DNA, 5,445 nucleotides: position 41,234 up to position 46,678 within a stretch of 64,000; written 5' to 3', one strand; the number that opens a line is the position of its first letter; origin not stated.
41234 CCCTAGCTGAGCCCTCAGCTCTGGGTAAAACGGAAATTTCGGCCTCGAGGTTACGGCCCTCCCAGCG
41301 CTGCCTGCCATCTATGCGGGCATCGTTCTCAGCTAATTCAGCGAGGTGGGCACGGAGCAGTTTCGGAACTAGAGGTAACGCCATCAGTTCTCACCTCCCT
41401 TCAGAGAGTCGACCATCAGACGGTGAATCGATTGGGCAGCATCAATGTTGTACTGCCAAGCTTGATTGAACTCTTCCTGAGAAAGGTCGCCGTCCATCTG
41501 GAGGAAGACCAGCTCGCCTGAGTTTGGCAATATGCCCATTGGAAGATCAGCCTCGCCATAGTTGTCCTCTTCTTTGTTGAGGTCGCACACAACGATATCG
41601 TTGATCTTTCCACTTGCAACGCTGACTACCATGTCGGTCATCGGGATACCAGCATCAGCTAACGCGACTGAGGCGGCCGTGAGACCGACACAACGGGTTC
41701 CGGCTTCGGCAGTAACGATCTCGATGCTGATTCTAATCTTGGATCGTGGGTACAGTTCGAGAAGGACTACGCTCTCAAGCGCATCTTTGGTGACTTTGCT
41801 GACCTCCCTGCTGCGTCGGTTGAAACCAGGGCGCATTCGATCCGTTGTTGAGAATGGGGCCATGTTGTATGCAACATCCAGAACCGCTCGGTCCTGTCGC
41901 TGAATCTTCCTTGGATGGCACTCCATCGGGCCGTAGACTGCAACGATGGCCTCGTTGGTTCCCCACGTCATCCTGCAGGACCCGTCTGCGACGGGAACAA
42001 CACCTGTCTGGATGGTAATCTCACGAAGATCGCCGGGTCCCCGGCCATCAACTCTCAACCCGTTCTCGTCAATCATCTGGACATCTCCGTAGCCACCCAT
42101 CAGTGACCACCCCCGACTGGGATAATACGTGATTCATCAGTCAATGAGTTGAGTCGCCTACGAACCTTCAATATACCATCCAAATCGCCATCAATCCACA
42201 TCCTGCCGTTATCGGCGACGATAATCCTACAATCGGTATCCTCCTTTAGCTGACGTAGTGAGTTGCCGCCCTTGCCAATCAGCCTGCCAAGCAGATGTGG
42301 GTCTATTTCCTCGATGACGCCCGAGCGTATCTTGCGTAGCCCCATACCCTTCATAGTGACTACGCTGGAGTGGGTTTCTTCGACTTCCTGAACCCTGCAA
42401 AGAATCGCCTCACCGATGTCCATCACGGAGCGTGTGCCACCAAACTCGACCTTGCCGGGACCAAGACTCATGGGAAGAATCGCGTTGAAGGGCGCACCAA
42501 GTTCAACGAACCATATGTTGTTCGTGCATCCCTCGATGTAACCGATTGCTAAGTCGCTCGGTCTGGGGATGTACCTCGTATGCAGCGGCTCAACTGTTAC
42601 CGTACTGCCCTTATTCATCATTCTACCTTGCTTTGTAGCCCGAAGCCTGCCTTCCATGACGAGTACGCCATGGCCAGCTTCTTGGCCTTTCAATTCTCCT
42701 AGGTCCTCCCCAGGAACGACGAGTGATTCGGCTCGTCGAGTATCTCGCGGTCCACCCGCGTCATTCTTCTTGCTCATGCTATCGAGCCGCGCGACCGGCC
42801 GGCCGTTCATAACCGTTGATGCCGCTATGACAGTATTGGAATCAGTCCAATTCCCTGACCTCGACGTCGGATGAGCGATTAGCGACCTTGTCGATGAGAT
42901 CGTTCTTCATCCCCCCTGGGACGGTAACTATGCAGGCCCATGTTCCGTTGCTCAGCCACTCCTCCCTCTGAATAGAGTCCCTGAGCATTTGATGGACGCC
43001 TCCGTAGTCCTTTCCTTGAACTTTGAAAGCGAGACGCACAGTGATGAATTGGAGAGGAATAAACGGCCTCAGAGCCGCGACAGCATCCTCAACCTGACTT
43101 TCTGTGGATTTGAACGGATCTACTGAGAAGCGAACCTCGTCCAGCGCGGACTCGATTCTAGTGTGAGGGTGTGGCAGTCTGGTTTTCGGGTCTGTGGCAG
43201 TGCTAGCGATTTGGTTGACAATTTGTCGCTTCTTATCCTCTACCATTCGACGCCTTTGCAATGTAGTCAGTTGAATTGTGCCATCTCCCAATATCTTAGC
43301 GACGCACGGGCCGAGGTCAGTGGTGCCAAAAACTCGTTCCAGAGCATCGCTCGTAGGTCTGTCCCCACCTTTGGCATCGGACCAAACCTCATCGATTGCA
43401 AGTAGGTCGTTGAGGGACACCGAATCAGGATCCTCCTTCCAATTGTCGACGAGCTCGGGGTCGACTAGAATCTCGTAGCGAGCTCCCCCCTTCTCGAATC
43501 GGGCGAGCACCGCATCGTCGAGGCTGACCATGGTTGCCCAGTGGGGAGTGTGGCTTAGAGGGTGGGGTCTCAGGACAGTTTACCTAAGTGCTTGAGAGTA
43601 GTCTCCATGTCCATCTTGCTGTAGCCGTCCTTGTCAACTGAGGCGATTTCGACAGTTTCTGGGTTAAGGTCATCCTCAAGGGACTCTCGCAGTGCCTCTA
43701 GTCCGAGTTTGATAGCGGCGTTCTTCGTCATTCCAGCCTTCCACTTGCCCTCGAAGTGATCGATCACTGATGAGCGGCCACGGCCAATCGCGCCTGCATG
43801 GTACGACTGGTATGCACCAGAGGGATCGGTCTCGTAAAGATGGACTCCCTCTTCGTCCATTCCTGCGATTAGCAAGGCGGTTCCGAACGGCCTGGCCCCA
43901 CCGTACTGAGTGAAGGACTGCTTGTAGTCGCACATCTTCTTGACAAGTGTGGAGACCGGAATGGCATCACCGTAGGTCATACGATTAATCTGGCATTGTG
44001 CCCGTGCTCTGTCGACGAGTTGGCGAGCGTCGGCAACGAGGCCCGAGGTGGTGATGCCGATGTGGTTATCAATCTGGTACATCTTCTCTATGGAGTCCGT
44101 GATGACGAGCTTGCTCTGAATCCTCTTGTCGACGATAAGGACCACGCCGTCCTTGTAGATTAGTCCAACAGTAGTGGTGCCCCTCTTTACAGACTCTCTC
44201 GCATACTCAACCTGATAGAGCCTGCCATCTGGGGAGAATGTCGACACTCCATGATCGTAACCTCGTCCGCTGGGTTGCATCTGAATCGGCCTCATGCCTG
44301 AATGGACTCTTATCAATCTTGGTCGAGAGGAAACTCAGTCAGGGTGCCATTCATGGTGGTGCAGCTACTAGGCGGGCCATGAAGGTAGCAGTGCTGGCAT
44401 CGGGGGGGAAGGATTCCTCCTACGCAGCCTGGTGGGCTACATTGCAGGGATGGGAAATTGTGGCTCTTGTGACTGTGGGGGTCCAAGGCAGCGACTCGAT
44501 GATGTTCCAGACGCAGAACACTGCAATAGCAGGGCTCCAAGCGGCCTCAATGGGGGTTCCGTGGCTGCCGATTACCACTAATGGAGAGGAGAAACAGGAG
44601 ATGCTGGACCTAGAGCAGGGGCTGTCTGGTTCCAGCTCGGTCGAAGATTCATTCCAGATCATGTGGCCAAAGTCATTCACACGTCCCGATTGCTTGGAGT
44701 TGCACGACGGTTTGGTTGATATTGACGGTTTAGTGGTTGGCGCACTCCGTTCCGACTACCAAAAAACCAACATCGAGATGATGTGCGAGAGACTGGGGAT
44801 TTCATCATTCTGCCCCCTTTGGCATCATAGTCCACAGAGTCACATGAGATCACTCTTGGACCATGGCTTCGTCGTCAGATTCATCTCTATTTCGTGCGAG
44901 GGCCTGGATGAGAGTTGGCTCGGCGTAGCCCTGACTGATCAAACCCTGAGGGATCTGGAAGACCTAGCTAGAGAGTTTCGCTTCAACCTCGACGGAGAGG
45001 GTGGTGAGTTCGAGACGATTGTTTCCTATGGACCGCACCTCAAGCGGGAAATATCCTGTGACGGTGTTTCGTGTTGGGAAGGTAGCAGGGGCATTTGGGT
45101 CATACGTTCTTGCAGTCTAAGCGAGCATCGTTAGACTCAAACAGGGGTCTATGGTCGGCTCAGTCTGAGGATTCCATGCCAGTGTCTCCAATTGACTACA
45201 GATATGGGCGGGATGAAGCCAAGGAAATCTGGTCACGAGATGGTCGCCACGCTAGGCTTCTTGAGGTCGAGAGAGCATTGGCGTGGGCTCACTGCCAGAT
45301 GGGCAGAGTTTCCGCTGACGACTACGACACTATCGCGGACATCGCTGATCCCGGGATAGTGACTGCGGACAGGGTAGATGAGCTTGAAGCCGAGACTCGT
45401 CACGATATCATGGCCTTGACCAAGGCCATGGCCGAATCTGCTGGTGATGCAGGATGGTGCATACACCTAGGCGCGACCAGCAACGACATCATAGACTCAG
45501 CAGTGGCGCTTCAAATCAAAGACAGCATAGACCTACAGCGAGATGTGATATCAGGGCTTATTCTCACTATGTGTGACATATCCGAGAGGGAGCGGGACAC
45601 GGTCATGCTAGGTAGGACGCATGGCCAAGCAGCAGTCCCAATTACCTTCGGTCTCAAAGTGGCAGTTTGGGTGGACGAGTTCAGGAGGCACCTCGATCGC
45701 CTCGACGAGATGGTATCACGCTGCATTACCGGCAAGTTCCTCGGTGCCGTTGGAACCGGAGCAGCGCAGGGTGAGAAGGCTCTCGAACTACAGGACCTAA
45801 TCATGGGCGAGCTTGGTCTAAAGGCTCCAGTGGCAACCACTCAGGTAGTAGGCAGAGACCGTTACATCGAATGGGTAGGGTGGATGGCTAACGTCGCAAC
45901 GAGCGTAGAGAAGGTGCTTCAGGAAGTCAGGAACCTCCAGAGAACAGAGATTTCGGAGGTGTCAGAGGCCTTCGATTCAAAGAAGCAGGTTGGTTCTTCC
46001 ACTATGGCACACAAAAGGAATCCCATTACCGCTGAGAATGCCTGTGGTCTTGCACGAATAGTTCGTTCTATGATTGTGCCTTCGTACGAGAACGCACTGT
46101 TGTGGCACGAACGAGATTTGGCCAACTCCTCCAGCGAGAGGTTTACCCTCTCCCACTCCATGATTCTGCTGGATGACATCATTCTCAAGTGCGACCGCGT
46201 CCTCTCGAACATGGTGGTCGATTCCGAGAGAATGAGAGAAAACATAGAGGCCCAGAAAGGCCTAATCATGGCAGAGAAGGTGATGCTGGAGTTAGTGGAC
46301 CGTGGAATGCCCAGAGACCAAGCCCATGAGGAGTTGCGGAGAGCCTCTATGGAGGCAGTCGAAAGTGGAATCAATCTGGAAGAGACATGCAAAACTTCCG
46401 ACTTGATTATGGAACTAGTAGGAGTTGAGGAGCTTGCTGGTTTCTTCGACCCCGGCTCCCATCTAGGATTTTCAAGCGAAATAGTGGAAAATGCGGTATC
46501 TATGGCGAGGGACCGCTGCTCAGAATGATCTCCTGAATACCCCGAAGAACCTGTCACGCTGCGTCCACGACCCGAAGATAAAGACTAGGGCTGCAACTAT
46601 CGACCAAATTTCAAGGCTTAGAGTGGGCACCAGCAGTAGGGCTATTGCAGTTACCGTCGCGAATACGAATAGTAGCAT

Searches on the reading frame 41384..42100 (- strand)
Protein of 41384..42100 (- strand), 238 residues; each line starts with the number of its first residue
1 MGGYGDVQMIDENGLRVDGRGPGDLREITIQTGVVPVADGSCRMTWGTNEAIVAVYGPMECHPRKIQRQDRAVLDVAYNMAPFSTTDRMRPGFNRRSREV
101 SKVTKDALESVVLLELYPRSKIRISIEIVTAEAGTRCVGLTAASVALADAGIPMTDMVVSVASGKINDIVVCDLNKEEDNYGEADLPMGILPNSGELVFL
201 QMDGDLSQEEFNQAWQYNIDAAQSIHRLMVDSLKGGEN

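Call 19: search_protein_families(library=pfam, proteins=[window:41384-42100:-], max_evalue=0.001)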
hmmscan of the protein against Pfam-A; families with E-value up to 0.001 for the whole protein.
window:41384-42100:- (238 aa): 2 families
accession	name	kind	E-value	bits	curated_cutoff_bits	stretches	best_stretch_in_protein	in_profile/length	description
PF01138.27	RNase_PH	-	1.3e-29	103.6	25.5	1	25-153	2-130/130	3' exoribonuclease family, domain 1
PF03725.20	RNase_PH_C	-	1.3e-11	44.7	20.8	1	156-214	1-60/67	3' exoribonuclease family, domain 2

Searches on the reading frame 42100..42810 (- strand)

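Call 19: search_protein_families(library=pfam, proteins=[window:42100-42810:-], max_evalue=0.001)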
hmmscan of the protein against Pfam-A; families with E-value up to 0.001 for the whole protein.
window:42100-42810:- (236 aa): 2 families
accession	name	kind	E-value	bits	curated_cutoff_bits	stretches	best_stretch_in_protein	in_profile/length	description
PF00013.35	KH_1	-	3e-07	30.5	21.5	1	168-210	5-54/66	KH domain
PF15985.11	KH_6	-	9.1e-05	23.2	27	1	164-208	1-43/47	KH domain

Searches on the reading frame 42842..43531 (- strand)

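Call 19: search_protein_families(library=pfam, proteins=[window:42842-43531:-], max_evalue=0.001)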
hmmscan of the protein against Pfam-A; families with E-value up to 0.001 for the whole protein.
window:42842-43531:- (229 aa): 3 families
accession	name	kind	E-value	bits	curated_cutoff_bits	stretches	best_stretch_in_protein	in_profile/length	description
PF09377.16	SBDS_domain_II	-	1.4e-21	76.5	27.2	1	102-162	1-61/62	SBDS protein, domain II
PF01172.24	SBDS_N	-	2.2e-20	72.8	24.6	1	7-94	2-88/88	Shwachman-Bodian-Diamond syndrome (SBDS) N-terminal domain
PF20268.4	SBDS_C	-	5.7e-09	36.2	27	1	166-221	2-62/71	SBDS protein, C-terminal domain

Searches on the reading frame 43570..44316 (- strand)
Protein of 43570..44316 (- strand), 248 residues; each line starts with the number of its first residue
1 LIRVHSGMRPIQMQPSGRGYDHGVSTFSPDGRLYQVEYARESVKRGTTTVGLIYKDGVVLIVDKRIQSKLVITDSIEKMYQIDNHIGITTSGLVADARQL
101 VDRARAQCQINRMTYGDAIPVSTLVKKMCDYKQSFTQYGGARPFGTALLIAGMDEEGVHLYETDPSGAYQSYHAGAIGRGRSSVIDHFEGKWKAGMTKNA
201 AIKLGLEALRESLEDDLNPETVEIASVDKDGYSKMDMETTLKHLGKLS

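Call 19: search_protein_families(library=pfam, proteins=[window:43570-44316:-], max_evalue=0.001)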
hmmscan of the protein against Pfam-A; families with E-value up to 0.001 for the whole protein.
window:43570-44316:- (248 aa): 2 families
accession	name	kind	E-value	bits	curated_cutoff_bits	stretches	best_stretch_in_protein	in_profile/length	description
PF00227.31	Proteasome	-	1.6e-60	204.5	22.4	1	43-226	1-188/189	Proteasome subunit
PF10584.14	Proteasome_A_N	-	9.1e-12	44.9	27.7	1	20-41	1-22/23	Proteasome subunit A N-terminal signature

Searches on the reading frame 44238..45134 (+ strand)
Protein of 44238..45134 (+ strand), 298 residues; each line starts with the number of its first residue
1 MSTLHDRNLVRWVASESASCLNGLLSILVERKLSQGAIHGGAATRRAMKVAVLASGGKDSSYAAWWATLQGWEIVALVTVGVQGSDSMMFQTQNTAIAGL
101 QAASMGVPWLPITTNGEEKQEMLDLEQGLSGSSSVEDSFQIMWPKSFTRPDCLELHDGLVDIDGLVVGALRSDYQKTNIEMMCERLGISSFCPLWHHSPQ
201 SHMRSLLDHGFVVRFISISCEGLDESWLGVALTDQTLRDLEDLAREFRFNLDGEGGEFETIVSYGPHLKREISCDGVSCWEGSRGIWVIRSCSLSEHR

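Call 19: search_protein_families(library=pfam, proteins=[window:44238-45134:+], max_evalue=0.001)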
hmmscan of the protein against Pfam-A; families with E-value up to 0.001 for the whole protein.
window:44238-45134:+ (298 aa): 1 family
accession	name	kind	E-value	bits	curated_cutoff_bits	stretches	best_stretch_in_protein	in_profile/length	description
PF01902.24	Diphthami_syn_2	-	5.1e-46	157.4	23.2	2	160-290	84-215/219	Diphthamide synthase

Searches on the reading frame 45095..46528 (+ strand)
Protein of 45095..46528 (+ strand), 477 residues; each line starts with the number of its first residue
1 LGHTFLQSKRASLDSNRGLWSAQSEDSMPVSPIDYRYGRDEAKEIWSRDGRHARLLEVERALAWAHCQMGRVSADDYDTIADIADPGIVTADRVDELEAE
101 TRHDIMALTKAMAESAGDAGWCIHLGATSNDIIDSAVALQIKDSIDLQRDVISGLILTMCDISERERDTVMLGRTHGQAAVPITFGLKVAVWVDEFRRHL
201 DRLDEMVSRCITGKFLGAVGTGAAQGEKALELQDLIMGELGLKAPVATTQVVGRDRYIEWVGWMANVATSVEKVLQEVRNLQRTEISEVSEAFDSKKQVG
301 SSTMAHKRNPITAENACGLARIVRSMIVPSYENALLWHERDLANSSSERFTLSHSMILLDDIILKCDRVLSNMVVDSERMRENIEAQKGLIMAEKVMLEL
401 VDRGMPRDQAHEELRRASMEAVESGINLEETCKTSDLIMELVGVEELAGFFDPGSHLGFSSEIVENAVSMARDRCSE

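Call 19: search_protein_families(library=pfam, proteins=[window:45095-46528:+], max_evalue=0.001)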
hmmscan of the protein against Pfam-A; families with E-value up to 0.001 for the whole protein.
window:45095-46528:+ (477 aa): 2 families
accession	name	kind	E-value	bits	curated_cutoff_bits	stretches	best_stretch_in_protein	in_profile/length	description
PF00206.25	Lyase_1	-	3.2e-46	158.6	27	1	39-323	7-310/312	Lyase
PF10397.14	ADSL_C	-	6.1e-18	65.4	32.7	1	389-466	1-78/79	Adenylosuccinate lyase C-terminus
